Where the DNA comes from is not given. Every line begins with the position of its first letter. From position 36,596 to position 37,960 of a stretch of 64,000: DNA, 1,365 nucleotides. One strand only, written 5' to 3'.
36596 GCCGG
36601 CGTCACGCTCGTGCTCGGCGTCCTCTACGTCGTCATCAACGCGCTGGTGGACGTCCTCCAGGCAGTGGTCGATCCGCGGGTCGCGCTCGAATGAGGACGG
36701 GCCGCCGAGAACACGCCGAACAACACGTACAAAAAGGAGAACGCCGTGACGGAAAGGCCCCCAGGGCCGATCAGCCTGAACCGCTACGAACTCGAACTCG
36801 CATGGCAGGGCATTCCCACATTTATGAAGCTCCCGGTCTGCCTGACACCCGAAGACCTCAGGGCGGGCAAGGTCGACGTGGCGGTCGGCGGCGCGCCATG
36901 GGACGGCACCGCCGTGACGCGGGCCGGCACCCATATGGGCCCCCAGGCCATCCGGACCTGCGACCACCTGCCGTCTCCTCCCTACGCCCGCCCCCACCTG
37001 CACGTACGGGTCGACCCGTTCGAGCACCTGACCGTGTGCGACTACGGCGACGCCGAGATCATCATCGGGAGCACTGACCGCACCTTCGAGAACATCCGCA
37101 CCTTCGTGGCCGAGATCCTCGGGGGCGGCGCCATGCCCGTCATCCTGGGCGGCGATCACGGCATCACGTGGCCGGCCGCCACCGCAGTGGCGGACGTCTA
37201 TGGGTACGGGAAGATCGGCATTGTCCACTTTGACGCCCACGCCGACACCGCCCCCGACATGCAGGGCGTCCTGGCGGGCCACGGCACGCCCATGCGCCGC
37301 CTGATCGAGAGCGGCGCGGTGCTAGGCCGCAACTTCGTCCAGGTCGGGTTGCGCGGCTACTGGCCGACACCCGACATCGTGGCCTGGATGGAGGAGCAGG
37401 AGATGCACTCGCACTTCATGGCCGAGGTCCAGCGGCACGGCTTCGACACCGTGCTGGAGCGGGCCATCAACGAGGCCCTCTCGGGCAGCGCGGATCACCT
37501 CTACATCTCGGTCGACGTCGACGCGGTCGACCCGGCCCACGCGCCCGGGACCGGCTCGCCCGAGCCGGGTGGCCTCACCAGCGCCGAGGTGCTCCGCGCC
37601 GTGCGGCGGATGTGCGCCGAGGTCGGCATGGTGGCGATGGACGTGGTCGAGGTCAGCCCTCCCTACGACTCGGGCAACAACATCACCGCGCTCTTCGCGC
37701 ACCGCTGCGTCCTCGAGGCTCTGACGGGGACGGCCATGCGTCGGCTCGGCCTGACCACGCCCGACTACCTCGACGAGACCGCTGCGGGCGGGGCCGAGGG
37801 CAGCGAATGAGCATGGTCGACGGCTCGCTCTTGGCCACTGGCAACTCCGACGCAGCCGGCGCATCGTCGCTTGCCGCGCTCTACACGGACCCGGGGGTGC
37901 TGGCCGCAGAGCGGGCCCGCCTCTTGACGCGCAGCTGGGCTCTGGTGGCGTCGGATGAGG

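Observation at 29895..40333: Riboswitch-controlled, translationally coupled 11-gene operon combining GS-like ligase, GATase-like hydrolase and a Rieske oxygenase: candidate undescribed guanidine (or substituted-guanidine) pathway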

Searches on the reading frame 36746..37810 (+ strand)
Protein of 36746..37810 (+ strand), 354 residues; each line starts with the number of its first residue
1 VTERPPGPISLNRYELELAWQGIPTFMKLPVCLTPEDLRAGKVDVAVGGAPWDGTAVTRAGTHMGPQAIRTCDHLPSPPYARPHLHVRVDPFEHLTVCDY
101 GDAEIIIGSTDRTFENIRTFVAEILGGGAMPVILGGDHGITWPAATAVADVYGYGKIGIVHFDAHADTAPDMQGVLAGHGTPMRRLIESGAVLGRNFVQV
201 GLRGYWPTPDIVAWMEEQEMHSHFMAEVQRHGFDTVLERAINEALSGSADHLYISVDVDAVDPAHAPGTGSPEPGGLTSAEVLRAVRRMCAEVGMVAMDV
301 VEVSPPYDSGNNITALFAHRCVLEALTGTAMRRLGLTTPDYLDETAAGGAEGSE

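Call 3: search_protein_families(library=pfam, proteins=[window:36746-37810:+])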
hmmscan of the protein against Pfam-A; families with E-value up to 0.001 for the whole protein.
window:36746-37810:+ (354 aa): 1 family
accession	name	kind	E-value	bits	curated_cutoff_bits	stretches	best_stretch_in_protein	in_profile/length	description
PF00491.26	Arginase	-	1e-79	268.4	22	1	44-325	2-277/280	Arginase family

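Call 4: search_protein_families(library=ncbifam, proteins=[window:36746-37810:+])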
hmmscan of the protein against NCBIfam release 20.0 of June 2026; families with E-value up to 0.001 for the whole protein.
window:36746-37810:+ (354 aa): 5 families
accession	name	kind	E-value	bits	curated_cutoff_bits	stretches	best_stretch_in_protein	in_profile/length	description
NF002564.0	PRK02190.1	subfamily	1.7e-63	214.6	302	1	20-331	15-303/307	agmatinase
TIGR01230.1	agmatinase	equivalog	1.3e-50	172.5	174.3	1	43-326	13-273/275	agmatinase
TIGR01227.1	hutG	equivalog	1.2e-42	146.2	229.15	1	42-324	34-304/307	formimidoylglutamase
TIGR01229.1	rocF_arginase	equivalog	2.8e-26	92.6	227.6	1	113-310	68-279/300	arginase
NF010347.0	PRK13775.1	equivalog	1.2e-08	34.6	381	1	96-318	94-317/331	formimidoylglutamase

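Call 21: search_solved_structures(query=window:36746-37810:+, max_evalue=1e-10)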
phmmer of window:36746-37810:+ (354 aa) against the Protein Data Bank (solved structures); distinct sequences matched with E-value up to 1e-10: 62 (the best 60 are shown).
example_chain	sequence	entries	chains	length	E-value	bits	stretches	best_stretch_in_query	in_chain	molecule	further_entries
7esr_A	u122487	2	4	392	1e-51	179.4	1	19-327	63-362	Probable agmatinase 2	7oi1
9fek_A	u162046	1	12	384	6e-51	176.9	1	20-327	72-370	Putative agmatinase 2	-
3nio_A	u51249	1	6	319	4.6e-48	167.4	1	20-319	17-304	Guanidinobutyrase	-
3nip_A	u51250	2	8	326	4.5e-47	164.2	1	19-326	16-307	3-guanidinopropionase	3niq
1gq6_A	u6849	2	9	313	1.3e-40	142.9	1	21-324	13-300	PROCLAVAMINATE AMIDINO HYDROLASE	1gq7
4dz4_A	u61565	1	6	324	1.6e-37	132.8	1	19-326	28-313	Agmatinase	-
7lol_A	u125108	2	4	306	9.9e-34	120.3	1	25-327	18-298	Agmatinase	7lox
7lba_A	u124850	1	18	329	1.2e-33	120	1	25-327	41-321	Agmatinase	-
8snf_D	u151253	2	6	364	6.6e-33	117.5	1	21-310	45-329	metformin hydrolase subunit A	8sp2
8snk_I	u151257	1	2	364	3.3e-32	115.2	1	21-310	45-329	metformin hydrolase subunit A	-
8ryi_B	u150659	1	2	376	3.5e-31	111.9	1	21-311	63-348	Agmatinase family protein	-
8x3g_A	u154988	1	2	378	6.1e-31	111.1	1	21-310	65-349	Agmatinase family protein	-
3lhl_A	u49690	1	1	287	1.5e-30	109.8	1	44-318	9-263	Putative agmatinase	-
1wog_A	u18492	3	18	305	2.1e-29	106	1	18-326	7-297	agmatinase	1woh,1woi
6vss_A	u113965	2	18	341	5.2e-29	104.7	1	128-325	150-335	Arginase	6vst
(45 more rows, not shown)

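Call 42: search_solved_structures(query=window:36746-37810:+, max_evalue=1e-46, show_alignments=4)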
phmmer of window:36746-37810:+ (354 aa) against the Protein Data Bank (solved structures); distinct sequences matched with E-value up to 1e-46: 4.
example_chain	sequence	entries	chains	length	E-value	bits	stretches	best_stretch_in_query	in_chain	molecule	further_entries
7esr_A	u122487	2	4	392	1e-51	179.4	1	19-327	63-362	Probable agmatinase 2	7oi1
9fek_A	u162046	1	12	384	6e-51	176.9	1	20-327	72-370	Putative agmatinase 2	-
3nio_A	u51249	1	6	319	4.6e-48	167.4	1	20-319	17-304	Guanidinobutyrase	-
3nip_A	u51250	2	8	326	4.5e-47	164.2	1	19-326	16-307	3-guanidinopropionase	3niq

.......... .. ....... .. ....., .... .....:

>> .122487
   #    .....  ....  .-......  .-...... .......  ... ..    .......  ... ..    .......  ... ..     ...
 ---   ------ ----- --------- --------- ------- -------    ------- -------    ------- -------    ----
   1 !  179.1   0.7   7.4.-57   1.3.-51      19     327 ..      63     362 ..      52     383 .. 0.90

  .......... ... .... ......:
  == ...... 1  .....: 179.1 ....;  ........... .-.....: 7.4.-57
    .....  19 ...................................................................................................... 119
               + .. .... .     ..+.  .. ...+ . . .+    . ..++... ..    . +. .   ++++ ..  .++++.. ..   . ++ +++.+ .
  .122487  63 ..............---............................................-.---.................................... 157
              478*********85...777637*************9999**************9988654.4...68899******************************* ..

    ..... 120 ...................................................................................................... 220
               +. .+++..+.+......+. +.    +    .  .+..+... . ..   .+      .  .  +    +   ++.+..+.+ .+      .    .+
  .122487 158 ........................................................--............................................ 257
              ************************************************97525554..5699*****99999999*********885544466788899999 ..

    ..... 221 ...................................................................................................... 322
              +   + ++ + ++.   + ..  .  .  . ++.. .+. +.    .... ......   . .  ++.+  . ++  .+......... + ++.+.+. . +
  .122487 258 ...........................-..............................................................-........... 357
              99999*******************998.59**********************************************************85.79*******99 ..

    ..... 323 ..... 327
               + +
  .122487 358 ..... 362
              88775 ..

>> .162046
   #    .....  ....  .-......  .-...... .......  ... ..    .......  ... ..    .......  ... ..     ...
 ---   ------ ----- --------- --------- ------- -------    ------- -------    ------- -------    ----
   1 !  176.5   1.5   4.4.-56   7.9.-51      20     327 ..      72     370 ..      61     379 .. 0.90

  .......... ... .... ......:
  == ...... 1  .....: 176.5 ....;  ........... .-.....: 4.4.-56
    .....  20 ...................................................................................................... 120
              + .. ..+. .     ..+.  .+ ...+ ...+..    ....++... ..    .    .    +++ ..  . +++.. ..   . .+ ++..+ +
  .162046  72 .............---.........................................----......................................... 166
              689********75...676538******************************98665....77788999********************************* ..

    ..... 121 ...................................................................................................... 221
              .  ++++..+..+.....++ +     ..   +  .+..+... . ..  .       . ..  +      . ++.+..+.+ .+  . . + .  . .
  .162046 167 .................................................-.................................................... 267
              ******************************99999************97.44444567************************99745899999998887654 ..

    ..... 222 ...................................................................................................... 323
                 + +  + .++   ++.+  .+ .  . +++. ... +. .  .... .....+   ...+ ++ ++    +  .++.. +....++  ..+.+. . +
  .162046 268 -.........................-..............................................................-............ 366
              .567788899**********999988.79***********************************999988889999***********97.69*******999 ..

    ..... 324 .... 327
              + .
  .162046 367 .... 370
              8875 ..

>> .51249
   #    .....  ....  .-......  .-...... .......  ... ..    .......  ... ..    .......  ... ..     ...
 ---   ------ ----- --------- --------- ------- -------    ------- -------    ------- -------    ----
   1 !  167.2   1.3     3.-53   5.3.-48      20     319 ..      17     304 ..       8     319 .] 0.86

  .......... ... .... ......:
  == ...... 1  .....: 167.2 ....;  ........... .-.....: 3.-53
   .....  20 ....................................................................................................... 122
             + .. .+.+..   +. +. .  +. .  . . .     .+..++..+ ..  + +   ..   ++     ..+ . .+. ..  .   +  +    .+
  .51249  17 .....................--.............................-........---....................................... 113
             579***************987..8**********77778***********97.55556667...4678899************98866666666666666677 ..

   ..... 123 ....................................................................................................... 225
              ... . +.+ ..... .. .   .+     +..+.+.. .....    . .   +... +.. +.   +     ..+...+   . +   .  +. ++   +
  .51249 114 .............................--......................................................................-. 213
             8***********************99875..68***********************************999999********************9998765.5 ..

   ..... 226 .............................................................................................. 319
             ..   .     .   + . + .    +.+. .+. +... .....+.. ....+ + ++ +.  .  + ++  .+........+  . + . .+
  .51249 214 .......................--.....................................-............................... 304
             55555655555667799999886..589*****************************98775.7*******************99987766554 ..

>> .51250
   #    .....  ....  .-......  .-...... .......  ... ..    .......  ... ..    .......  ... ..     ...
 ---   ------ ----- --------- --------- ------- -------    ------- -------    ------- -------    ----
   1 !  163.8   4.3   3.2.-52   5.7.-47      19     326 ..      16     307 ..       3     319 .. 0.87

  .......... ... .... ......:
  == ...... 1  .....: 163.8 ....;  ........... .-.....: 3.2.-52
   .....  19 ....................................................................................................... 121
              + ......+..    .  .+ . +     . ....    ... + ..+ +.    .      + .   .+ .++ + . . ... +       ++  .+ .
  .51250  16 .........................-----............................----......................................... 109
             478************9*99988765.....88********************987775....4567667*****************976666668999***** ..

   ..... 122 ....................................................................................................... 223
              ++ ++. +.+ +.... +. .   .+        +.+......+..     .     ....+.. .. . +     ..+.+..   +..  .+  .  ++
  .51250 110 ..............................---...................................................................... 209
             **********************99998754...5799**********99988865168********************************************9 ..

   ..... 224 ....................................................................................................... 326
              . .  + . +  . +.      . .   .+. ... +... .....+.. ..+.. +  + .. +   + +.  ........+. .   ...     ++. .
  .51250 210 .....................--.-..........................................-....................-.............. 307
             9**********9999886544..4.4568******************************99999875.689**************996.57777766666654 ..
